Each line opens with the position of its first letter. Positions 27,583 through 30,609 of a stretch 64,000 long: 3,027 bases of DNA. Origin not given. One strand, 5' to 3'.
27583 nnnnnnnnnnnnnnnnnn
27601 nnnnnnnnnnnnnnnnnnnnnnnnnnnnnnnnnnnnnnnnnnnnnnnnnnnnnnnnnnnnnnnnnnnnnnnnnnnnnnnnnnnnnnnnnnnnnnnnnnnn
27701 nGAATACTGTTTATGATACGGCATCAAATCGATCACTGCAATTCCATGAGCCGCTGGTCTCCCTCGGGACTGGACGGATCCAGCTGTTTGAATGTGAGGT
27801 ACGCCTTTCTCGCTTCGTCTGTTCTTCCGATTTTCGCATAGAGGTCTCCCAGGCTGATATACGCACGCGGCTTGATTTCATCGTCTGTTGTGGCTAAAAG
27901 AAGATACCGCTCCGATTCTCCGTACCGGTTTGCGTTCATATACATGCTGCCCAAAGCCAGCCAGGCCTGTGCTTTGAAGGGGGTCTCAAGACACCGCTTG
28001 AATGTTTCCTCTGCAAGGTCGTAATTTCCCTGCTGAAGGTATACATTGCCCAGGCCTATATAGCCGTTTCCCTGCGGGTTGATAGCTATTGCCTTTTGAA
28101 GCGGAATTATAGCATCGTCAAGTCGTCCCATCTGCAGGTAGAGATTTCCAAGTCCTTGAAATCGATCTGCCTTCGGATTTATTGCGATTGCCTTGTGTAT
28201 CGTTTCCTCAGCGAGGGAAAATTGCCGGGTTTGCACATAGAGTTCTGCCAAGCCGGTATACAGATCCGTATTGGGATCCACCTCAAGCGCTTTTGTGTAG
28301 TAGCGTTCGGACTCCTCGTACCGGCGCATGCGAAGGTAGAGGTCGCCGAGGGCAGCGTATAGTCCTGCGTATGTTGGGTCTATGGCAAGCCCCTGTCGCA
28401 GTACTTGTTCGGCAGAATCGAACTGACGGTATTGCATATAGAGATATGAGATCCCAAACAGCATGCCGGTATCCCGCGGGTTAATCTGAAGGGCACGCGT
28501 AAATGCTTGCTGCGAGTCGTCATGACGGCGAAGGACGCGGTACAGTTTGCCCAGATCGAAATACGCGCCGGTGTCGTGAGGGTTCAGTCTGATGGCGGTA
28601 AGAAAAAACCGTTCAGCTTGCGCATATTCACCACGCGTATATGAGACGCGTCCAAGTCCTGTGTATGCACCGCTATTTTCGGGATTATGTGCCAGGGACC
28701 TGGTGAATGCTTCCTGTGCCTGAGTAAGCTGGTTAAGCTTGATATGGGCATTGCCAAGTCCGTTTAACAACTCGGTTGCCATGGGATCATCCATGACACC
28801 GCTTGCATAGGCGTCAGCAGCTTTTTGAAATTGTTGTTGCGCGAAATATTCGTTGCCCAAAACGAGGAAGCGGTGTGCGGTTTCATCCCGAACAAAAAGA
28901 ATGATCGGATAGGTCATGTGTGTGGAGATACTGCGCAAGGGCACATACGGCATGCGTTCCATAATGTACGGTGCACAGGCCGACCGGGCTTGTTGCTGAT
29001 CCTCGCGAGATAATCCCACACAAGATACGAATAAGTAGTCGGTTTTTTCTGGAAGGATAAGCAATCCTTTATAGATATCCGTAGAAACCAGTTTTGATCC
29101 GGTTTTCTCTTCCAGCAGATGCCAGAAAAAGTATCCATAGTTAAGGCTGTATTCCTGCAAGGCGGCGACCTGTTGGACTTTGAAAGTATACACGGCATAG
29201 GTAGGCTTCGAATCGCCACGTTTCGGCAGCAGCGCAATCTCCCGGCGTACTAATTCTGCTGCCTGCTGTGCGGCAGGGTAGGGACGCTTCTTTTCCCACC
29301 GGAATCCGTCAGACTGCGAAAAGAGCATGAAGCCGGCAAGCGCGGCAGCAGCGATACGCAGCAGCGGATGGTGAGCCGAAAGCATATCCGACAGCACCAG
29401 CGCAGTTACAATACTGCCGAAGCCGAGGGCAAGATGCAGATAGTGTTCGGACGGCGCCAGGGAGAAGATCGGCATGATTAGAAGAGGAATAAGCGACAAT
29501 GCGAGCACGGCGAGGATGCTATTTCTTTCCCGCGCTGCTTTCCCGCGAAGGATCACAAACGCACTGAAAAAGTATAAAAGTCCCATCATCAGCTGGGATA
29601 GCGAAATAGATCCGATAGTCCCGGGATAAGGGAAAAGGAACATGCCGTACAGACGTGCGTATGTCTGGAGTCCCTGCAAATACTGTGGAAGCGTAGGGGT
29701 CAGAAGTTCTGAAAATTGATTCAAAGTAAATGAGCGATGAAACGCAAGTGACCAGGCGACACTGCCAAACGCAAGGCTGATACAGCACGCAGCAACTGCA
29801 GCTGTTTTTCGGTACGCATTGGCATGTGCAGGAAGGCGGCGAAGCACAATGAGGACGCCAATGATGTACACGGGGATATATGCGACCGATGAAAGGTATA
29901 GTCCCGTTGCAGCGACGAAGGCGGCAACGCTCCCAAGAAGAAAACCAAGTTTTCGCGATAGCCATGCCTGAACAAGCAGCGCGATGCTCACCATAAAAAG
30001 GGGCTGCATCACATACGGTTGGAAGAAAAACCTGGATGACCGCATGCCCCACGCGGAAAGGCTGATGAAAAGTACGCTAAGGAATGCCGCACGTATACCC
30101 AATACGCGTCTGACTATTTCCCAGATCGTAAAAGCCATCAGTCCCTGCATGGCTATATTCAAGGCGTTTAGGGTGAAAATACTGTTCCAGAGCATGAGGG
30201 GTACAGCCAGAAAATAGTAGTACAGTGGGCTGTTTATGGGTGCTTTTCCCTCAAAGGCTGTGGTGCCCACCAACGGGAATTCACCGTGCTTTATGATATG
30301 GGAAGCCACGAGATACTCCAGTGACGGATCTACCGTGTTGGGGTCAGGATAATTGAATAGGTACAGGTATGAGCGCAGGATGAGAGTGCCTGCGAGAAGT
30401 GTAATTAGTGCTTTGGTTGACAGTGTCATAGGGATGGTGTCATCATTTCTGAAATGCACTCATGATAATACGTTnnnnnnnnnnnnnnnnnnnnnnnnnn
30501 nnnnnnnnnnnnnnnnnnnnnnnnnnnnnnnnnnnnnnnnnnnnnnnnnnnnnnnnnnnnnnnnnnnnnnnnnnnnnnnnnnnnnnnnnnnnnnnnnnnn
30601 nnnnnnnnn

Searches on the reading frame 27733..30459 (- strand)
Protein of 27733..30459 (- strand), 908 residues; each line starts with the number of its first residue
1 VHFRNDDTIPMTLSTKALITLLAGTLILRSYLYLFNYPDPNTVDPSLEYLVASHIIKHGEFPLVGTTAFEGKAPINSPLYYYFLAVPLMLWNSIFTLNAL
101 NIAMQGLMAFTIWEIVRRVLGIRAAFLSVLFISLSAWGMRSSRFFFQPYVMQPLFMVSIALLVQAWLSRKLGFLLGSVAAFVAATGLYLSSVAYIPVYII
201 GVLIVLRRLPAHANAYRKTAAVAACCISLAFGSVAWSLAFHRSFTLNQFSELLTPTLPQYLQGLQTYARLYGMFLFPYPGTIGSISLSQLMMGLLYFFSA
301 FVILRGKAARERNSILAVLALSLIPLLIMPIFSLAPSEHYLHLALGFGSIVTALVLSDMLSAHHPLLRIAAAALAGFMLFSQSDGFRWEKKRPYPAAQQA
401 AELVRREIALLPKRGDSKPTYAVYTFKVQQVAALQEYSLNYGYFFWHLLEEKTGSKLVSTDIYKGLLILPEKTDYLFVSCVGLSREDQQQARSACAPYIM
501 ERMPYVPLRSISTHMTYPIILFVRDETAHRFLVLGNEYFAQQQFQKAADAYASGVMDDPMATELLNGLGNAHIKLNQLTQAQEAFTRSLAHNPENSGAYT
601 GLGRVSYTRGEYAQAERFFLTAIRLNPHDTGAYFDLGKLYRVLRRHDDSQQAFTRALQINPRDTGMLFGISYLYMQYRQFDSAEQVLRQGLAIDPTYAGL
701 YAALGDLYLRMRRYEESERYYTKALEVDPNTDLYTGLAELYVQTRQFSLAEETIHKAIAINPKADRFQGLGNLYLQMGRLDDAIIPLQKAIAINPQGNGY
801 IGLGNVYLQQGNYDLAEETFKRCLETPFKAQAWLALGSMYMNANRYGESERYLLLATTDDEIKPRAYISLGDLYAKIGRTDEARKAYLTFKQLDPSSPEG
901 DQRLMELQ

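Call 80: search_protein_families(library=pfam, proteins=[window:27733-30459:-], max_evalue=0.00001)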
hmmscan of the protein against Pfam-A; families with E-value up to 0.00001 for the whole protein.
window:27733-30459:- (908 aa): 19 families
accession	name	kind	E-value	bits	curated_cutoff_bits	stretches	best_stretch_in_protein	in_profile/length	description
PF07719.23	TPR_2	-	3.7e-58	189.3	27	1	700-730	3-33/34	Tetratricopeptide repeat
PF00515.34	TPR_1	-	1.6e-56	186.4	27.8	2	701-730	4-33/34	Tetratricopeptide repeat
PF13181.12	TPR_8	-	1.3e-50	165.7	25.7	1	699-730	2-33/34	Tetratricopeptide repeat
PF13432.12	TPR_16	-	5.5e-39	132.6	32.7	1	568-629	3-64/65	Tetratricopeptide repeat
PF14559.12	TPR_19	-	8.2e-39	132.2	25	4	675-730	2-57/68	Tetratricopeptide repeat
PF13428.12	TPR_14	-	3.3e-36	120.4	23.5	0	700-740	3-44/44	Tetratricopeptide repeat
PF13176.12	TPR_7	-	1.9e-30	102.7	27.9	0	701-729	2-32/36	Tetratricopeptide repeat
PF13431.12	TPR_17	-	9.6e-28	94.6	24.4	0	688-718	3-33/34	Tetratricopeptide repeat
PF13424.12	TPR_12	-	3.3e-25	88.5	30.1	0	564-625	5-74/77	Tetratricopeptide repeat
PF13414.12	TPR_11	-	4.3e-25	87.6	26.8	0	771-811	1-42/42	TPR repeat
PF23914.1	TPR_CcmH_CycH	-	1.6e-16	61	42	1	623-732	43-155/158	Cytochrome c-type biogenesis protein H TPR domain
PF25068.1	ARM_TT21_4th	-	1.6e-14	54.9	30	0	704-764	5-65/153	Tetratricopeptide repeat protein 21 forth ARM domain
PF13371.12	TPR_9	-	2.7e-13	50.2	35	0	672-730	3-61/73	Tetratricopeptide repeat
PF25063.1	ARM_TT21_C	-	6e-13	49.6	35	0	568-627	101-160/209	Tetratricopeptide repeat protein 21 C-terminal ARM domain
PF13374.12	TPR_10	-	1.6e-11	44.2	27.5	0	700-727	4-31/42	Tetratricopeptide repeat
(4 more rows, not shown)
